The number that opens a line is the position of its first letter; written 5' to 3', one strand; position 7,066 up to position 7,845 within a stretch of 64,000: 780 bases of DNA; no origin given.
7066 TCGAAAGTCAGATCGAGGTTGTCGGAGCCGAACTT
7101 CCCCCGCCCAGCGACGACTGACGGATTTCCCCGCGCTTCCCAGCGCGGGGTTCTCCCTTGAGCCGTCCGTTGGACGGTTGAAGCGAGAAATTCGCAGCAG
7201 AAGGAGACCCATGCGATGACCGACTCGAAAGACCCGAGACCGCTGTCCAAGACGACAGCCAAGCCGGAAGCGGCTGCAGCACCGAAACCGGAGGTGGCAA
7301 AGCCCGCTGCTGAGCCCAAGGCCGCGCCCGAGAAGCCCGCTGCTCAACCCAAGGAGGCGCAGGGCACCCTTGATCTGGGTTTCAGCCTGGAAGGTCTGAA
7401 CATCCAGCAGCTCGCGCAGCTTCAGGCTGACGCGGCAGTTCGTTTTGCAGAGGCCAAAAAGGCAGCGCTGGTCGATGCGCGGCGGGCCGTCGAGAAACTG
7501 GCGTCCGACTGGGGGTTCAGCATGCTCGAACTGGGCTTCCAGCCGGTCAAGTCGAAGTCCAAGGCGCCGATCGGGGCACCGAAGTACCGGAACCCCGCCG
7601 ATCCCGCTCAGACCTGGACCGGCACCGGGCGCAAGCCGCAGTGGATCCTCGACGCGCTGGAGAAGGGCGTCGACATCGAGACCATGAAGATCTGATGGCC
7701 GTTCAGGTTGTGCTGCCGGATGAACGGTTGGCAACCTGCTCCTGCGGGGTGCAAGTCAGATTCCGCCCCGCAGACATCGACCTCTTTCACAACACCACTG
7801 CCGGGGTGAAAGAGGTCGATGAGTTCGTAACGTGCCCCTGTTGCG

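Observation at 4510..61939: A terminal short linear motif [S/D/T/N]-F-x-[D/E/S]-L-L recurs on about 12 unrelated proteins across the phage proteome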

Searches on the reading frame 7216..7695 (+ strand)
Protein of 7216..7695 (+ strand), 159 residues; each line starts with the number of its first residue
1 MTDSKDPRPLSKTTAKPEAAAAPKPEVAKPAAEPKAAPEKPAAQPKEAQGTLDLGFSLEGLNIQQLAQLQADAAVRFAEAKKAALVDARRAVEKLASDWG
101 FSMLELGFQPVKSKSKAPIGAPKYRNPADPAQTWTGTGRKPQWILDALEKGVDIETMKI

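Call 25: search_protein_families(library=pfam, proteins=[window:7216-7695:+], max_evalue=0.01)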
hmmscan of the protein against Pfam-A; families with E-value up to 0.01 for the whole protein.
window:7216-7695:+ (159 aa): 1 family
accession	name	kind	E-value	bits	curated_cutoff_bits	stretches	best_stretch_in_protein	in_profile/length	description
PF00816.26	Histone_HNS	-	1.2e-14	54.2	25.6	1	122-159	1-38/38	H-NS histone C-terminal domain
